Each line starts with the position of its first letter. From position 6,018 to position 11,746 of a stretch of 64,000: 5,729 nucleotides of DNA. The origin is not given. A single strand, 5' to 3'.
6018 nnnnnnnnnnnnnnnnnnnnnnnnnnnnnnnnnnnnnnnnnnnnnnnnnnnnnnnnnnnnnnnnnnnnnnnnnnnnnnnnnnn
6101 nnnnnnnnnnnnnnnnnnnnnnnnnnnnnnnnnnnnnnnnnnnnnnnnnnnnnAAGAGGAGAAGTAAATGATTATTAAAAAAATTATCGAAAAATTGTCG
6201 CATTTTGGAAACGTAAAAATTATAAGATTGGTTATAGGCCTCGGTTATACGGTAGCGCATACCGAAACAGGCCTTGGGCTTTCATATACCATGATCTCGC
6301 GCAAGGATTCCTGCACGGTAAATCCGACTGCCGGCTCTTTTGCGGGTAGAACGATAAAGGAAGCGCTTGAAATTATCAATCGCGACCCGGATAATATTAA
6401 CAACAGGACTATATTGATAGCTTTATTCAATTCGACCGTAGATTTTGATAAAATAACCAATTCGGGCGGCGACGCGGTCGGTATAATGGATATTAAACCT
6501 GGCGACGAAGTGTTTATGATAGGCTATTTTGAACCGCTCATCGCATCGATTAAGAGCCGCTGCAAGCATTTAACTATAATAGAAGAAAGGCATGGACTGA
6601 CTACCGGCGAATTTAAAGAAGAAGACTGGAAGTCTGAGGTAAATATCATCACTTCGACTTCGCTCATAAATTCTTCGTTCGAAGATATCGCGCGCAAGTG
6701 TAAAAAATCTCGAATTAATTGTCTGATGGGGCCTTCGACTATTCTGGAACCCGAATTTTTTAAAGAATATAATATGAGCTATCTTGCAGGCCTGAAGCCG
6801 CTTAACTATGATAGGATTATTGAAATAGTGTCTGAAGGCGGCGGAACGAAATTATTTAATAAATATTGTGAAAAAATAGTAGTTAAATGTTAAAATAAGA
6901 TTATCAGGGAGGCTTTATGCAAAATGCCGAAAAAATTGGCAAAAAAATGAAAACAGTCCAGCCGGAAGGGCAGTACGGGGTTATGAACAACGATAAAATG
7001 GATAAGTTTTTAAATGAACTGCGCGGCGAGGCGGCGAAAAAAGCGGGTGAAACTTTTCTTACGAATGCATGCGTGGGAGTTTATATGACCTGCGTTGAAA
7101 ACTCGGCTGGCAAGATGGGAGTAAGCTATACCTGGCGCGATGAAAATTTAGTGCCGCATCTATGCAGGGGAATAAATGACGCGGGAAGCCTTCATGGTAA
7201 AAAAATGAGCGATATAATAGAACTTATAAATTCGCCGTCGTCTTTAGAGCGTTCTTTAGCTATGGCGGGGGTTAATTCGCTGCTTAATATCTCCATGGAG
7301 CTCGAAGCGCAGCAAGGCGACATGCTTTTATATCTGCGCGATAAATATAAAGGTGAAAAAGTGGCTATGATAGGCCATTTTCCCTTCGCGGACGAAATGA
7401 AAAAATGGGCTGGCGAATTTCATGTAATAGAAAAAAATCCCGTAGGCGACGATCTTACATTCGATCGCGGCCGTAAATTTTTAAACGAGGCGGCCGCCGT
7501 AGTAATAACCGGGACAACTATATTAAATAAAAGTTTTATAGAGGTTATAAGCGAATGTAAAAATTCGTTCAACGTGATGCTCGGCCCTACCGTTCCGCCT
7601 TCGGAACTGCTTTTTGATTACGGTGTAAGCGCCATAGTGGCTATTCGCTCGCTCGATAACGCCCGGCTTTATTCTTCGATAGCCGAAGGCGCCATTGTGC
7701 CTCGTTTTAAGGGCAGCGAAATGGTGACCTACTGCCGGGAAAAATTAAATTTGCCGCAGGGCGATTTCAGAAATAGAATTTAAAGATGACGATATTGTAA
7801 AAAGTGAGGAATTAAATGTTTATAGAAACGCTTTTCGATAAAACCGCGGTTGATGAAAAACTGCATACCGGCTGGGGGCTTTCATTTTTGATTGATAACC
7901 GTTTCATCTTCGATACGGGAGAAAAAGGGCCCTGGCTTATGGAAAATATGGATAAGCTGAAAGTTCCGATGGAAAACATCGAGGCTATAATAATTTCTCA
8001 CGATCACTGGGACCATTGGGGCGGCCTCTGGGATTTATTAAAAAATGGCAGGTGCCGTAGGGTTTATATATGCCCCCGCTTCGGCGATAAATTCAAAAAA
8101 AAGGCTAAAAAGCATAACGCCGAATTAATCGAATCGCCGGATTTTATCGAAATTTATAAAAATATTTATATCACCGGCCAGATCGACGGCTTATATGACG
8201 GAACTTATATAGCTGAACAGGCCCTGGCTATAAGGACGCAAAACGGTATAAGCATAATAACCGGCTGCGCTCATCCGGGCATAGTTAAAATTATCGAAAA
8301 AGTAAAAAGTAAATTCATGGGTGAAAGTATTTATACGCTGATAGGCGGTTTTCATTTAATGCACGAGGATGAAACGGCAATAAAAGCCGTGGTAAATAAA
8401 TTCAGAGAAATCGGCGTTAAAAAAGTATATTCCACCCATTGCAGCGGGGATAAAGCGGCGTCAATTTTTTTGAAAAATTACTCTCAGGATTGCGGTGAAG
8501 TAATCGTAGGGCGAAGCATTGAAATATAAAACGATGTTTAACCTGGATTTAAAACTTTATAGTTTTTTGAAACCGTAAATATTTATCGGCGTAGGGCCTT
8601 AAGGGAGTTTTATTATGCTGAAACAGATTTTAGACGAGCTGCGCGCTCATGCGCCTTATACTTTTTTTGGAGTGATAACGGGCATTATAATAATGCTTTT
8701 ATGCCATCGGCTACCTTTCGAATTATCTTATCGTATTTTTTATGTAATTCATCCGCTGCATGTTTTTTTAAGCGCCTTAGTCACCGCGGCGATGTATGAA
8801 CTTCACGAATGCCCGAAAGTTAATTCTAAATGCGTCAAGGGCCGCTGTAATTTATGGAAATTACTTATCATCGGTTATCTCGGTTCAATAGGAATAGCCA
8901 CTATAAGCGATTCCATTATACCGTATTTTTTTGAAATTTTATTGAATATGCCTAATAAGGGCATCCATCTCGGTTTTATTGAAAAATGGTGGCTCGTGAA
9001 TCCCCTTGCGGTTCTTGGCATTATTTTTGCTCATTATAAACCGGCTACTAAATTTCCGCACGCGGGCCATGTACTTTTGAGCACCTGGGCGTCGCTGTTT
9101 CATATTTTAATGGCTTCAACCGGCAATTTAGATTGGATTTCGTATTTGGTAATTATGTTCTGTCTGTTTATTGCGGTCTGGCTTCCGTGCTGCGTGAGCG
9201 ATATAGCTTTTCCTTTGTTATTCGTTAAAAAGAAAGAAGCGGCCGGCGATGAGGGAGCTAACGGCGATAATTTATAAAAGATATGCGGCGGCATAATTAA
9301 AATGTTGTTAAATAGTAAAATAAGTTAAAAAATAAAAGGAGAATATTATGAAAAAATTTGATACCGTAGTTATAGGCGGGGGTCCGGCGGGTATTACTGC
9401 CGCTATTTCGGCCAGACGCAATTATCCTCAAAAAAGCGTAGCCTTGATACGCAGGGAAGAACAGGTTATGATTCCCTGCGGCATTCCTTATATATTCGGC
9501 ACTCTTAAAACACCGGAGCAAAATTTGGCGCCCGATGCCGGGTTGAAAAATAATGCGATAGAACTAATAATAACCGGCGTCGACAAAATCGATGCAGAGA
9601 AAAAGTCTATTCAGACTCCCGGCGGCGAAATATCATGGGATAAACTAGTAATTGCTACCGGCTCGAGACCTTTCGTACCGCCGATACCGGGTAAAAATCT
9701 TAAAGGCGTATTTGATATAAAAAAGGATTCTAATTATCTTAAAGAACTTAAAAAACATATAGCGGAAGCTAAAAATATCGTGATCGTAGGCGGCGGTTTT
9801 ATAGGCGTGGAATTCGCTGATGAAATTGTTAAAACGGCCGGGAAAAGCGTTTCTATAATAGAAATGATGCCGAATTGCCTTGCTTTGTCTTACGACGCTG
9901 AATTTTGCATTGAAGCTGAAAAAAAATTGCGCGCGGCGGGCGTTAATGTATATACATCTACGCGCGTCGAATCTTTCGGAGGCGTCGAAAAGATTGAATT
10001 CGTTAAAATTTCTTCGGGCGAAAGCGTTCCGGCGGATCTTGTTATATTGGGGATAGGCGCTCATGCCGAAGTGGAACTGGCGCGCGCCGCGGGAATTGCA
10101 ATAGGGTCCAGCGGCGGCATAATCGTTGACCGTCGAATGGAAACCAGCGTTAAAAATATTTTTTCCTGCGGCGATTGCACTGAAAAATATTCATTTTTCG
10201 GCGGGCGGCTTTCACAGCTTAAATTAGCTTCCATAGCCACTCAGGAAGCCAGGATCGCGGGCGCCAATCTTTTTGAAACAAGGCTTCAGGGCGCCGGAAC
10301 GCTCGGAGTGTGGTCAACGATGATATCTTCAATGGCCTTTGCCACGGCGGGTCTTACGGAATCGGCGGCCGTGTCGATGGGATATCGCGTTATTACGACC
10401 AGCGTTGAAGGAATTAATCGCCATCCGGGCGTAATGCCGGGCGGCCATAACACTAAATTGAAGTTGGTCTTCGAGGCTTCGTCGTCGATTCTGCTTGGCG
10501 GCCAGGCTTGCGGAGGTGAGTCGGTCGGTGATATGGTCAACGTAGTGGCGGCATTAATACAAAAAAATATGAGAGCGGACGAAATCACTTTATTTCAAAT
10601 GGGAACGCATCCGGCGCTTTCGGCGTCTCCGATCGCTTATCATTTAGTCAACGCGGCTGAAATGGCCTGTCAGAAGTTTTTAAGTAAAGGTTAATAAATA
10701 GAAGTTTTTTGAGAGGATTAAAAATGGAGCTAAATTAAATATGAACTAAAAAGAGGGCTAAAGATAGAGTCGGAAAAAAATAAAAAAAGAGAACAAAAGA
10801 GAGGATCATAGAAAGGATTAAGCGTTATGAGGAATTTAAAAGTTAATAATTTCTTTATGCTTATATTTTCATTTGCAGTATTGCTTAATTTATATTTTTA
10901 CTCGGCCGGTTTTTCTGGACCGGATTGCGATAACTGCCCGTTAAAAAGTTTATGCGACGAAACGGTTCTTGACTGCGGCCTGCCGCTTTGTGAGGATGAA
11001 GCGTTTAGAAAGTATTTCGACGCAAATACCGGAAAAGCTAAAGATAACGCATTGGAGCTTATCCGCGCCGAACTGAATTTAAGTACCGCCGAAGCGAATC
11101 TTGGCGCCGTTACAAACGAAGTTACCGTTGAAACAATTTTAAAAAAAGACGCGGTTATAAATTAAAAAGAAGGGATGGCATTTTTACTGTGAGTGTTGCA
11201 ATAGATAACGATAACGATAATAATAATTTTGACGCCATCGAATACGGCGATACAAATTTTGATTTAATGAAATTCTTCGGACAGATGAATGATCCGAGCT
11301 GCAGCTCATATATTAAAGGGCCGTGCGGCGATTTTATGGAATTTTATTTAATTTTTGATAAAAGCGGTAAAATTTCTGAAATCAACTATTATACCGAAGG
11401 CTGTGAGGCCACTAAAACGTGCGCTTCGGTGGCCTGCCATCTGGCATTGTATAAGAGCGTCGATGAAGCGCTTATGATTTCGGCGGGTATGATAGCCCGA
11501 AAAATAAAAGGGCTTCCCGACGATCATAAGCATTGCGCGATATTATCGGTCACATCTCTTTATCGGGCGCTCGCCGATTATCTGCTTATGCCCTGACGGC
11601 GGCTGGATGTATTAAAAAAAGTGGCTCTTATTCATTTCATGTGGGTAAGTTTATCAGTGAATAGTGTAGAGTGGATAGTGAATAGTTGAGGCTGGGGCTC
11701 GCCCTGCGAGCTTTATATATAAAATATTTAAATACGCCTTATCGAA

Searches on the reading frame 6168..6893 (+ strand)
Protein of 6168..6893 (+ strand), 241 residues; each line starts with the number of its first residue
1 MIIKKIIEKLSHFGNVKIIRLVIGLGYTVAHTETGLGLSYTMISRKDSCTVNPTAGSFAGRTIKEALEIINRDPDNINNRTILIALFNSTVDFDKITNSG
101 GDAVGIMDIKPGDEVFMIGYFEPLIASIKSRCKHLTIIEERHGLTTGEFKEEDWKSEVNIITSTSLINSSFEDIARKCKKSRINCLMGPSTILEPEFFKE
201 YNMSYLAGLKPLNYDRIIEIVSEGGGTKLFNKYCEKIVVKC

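Call 47: search_protein_families(library=pfam, proteins=[window:6168-6893:+], max_evalue=0.00001)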
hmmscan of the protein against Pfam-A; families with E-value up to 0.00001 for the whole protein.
window:6168-6893:+ (241 aa): 2 families
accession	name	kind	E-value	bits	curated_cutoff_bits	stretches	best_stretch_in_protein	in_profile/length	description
PF04016.18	DUF364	-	2.1e-29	102.5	23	1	102-239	1-146/147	Putative heavy-metal chelation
PF13938.11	DUF4213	-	8.2e-10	39.3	23.5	1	12-90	7-74/75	Putative heavy-metal chelation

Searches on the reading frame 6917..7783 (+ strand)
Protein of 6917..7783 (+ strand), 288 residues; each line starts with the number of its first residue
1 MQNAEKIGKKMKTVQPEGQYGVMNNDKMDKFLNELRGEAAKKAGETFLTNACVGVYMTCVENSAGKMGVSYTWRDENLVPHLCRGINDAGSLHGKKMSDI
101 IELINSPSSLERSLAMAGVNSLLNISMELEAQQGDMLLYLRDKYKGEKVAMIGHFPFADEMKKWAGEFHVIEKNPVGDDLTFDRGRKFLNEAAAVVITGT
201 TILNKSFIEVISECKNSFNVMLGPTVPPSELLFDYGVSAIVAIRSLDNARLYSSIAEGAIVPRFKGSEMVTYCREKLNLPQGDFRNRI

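Call 47: search_protein_families(library=pfam, proteins=[window:6917-7783:+], max_evalue=0.00001)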
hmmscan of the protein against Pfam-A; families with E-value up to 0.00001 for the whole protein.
window:6917-7783:+ (288 aa): 2 families
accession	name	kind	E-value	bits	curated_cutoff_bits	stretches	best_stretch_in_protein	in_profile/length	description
PF04016.18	DUF364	-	6.1e-27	94.5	23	1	141-271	6-144/147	Putative heavy-metal chelation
PF13938.11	DUF4213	-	1.2e-14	54.7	23.5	1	39-123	4-75/75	Putative heavy-metal chelation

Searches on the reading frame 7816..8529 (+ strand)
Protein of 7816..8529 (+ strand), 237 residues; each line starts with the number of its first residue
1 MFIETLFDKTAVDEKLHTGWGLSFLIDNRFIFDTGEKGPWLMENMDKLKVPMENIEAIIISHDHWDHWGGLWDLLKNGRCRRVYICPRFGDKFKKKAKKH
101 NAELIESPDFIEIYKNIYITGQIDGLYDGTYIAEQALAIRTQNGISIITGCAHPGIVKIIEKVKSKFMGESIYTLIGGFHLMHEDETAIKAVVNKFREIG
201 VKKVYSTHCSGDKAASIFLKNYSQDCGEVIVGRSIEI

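Call 47: search_protein_families(library=pfam, proteins=[window:7816-8529:+], max_evalue=0.00001)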
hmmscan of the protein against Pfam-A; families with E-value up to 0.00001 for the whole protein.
window:7816-8529:+ (237 aa): 2 families
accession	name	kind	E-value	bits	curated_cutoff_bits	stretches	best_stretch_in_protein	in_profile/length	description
PF00753.33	Lactamase_B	-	4e-08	33.9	22.7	1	28-104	16-92/196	Metallo-beta-lactamase superfamily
PF12706.13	Lactamase_B_2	-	1.1e-06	28.8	27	1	29-87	2-63/200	Beta-lactamase superfamily domain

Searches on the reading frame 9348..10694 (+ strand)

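Call 48: search_protein_families(library=pfam, proteins=[window:9348-10694:+], max_evalue=0.00001)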
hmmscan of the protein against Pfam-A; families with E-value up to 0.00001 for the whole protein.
window:9348-10694:+ (448 aa): 8 families
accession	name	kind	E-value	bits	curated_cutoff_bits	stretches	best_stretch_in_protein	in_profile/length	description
PF07992.20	Pyr_redox_2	-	4.4e-61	207.3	26.1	1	4-301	1-291/291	Pyridine nucleotide-disulphide oxidoreductase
PF00070.33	Pyr_redox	-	3.4e-17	63.2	22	1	143-217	1-75/82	Pyridine nucleotide-disulphide oxidoreductase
PF13738.12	Pyr_redox_3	-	4.8e-16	59.3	30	1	75-275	104-305/305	Pyridine nucleotide-disulphide oxidoreductase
PF02852.28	Pyr_redox_dim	-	4e-13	50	25.3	1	323-425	3-103/110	Pyridine nucleotide-disulphide oxidoreductase, dimerisation domain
PF03486.20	HI0933_like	-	4.7e-09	36.5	50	0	5-39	2-34/244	HI0933-like protein Rossmann domain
PF01266.30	DAO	-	5e-09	36.6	27.9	0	182-249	147-214/353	FAD dependent oxidoreductase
PF13450.12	NAD_binding_8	-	4.4e-07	30.5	21.9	0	8-34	1-25/68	NAD(P)-binding Rossmann-like domain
PF00890.30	FAD_binding_2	-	5.1e-07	29.7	20.4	0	5-39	1-33/414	FAD binding domain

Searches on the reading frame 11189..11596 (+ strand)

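Call 48: search_protein_families(library=pfam, proteins=[window:11189-11596:+], max_evalue=0.00001)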
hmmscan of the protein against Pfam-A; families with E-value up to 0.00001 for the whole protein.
window:11189-11596:+ (135 aa): 1 family
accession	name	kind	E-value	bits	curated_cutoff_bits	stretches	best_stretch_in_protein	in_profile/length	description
PF01592.21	NifU_N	-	1.6e-15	57.8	22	1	42-132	30-121/127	NifU-like N terminal domain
